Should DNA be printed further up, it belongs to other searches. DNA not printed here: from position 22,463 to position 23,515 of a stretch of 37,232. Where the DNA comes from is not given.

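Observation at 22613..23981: ParB/Srx-domain protein lacking its usual methylase, coupled to a Mom-like GNAT-fold gene directly upstream of terminase: candidate DNA hypermodification module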

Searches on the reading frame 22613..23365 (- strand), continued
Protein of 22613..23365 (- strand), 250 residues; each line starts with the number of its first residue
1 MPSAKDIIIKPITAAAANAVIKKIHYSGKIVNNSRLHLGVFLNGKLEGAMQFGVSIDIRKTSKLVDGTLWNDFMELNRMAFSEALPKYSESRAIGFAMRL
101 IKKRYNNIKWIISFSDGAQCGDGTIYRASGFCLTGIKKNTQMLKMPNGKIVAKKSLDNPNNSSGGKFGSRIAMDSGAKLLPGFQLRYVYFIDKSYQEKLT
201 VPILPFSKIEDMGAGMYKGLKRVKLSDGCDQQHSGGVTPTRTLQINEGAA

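Call 86: fold_search(model_id=the predicted structure, library=pdb)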
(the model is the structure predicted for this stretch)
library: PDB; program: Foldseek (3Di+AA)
matches with E <= 10: 974; with E <= 0.001: 227
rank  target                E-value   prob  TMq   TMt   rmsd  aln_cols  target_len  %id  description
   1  8bv8_B                3.7e-18  1.00  0.62  0.75   4.2       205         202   29  Crystal structure of the phage Mu protein Mom inactive mutant S124A (released 2023-12-20)
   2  8bv8_A                7.7e-18  1.00  0.63  0.71   4.5       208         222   29  Crystal structure of the phage Mu protein Mom inactive mutant S124A (released 2023-12-20)
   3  2vi7_B                2.3e-06  1.00  0.42  0.60   5.3       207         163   11  Structure of a Putative Acetyltransferase (PA1377)from Pseudomonas aeruginosa (released 2008-05-20)
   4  6ao7                  3.0e-06  1.00  0.39  0.59   5.8       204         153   14  Crystal Structure of a GNAT family acetyltransferase from Elizabethkingia anophelis with acetyl-CoA bound (released 2017-08-30)
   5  1y9k_B                3.3e-06  1.00  0.46  0.70   4.5       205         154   12  IAA acetyltransferase from Bacillus cereus ATCC 14579 (released 2005-02-01)
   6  1vhs_B                5.4e-06  1.00  0.43  0.64   5.4       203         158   12  Crystal structure of a putative phosphinothricin N-acetyltransferase (released 2003-12-30)
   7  2vi7_A                5.4e-06  1.00  0.42  0.60   5.4       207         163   11  Structure of a Putative Acetyltransferase (PA1377)from Pseudomonas aeruginosa (released 2008-05-20)
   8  1y9k_D                5.8e-06  1.00  0.42  0.65   7.2       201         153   10  IAA acetyltransferase from Bacillus cereus ATCC 14579 (released 2005-02-01)
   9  1y9k_C                6.9e-06  1.00  0.44  0.69   4.6       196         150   10  IAA acetyltransferase from Bacillus cereus ATCC 14579 (released 2005-02-01)
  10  2vi7_C                8.3e-06  1.00  0.43  0.61   4.7       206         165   11  Structure of a Putative Acetyltransferase (PA1377)from Pseudomonas aeruginosa (released 2008-05-20)
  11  1y9k_A                8.8e-06  1.00  0.45  0.71   4.1       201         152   11  IAA acetyltransferase from Bacillus cereus ATCC 14579 (released 2005-02-01)
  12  1vhs_A                1.3e-05  1.00  0.39  0.57   7.0       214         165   11  Crystal structure of a putative phosphinothricin N-acetyltransferase (released 2003-12-30)
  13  1v0c                  1.6e-05  1.00  0.38  0.51  14.0       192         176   12  Structure of AAC(6')-Ib in complex with Kanamycin C and AcetylCoA. (released 2008-09-02)
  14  2cnm_A                1.7e-05  1.00  0.43  0.69   5.4       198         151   10  RimI - Ribosomal S18 N-alpha-protein acetyltransferase in complex with a bisubstrate inhibitor (Cterm-Arg-Arg-Phe-Tyr- (released 2007-05-22)
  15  1tiq_B                1.8e-05  1.00  0.44  0.62   5.0       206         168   10  Crystal Structure of an Acetyltransferase (PaiA) in complex with CoA and DTT from Bacillus subtilis, Northeast Structu (released 2004-07-13)
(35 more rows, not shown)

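Call 92: search_protein_families(library=padloc, proteins=[window:22613-23365:-], max_evalue=0.01)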
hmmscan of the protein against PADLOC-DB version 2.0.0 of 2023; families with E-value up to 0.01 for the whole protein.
window:22613-23365:- (250 aa): 0 families

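Call 105: search_protein_representatives(alignment_id=A5)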
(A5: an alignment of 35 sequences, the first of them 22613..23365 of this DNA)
Query: 35 sequences, 252 profile positions. Proteins with E-value up to 0.001 (for the whole library): 2985; up to 1e-10: 1101; up to 1e-30: 213. The best 150 are listed.
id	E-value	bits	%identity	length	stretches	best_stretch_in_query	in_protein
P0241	2.4e-109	380.9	-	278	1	1-247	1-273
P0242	2.7e-99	347.9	-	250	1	1-248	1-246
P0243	1.1e-98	345.9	-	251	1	2-249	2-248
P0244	1.1e-97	342.6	-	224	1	3-224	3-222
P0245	5.9e-97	340.2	-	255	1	1-250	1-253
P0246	2.1e-94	331.9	-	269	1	2-247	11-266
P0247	9.7e-94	329.7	-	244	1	1-249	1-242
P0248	1.1e-93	329.5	-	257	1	1-248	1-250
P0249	1.4e-93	329.2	-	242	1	3-249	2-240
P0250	4.9e-93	327.4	-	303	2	1-200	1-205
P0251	5.9e-93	327.1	-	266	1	2-249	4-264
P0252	9.2e-92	323.2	-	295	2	1-145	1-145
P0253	6.0e-90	317.3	-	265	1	1-250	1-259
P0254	1.1e-88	313.1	-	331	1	3-245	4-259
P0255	3.6e-88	311.4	-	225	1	50-246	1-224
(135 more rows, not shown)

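Call 106: search_dna_similar(query=window:22613-23365:-, collection=phages, mode=protein, max_rows=45, max_evalue=0.001, rows=spread)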
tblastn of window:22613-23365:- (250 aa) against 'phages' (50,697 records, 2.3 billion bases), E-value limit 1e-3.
Records with a match: 109; places in all: 109; records where one place covers at least 80% of the query: 31.
Best place of each record, by identity: <60% 109.
By first word of the organism name: Vibrio 21; Enterococcus 17; Mycobacterium 14; Pseudomonas 7; Aeromonas 7; Bacillus 7; Escherichia 6; Yersinia 5; Methylophilales 4; Porphyromonas 4; and 11 more.
By host as written in the record: - 26; Mycobacterium smegmatis mc2 155 10; Aeromonas salmonicida 5; Pseudomonas aeruginosa 4; Yersinia pestis EV76-CN 4; Methylophilales_sp._H5P1 4; Enterococcus faecalis 4; Corynebacterium vitaeruminis NCIB 9291 4; and 36 more.
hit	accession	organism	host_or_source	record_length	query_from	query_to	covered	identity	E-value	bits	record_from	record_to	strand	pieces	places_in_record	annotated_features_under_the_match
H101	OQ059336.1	Psychrobacter phage vB_PmaS_Y8A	Psychrobacter sp.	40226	1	222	89%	57.7%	1e-78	263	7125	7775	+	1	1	hypothetical protein | ParB/sulfiredoxin domain protein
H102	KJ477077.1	Pseudomonas phage JD024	Pseudomonas aeruginosa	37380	4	208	82%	32.7%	2e-27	116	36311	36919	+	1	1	hypothetical protein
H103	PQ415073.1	Pseudomonas phage Baskent_P5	Pseudomonas aeruginosa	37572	4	208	82%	32.7%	2e-27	116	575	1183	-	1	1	DNA modification protein Mup55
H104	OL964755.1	Aeromonas phage pAEv1818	Aeromonas sp.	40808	6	211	82%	31.3%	1e-25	110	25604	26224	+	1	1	hypothetical protein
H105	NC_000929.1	Escherichia phage Mu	Escherichia coli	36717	4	208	82%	31.0%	2e-24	107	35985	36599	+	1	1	Mom-like DNA modification protein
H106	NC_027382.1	Shigella phage SfMu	Shigella flexneri serotype 4a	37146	4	208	82%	31.0%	2e-24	107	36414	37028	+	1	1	Mom-like DNA modification protein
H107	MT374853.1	Yersinia phage vB_YpM_5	Yersinia pestis EV76-CN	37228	4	208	82%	31.0%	4e-24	106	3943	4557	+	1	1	hypothetical protein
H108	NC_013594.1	Escherichia phage D108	Escherichia coli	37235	4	208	82%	31.0%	4e-24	106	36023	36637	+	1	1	mom: Mom-like DNA modification protein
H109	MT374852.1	Yersinia phage vB_YpM_3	Yersinia pestis EV76-CN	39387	4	208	82%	31.0%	5e-24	106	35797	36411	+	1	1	hypothetical protein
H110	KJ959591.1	Pseudomonas phage PAN70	Pseudomonas aeruginosa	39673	5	208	82%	30.9%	7e-26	111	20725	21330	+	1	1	putative DNA modification protein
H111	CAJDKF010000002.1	Enterococcus phage vB_EfaS_159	Cabrales cheese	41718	9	205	79%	30.5%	2e-11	69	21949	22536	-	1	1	hypothetical protein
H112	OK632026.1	Elizabethkingia phage TCUEAP3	Elizabethkingia anophelis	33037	6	208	81%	29.2%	3e-7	57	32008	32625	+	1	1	DNA modification protein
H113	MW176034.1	Acinetobacter phage JeffCo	Acinetobacter calcoaceticus ATCC23055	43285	5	193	76%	29.5%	1e-6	55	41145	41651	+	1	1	55: hypothetical protein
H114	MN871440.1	Aeromonas phage AsFcp_1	Aeromonas salmonicida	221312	12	202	76%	29.1%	2e-12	72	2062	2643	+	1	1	record has no annotation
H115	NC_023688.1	Aeromonas phage PX29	Aeromonas salmonicida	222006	12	202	76%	29.1%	2e-12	72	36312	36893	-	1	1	Mom-like DNA modification protein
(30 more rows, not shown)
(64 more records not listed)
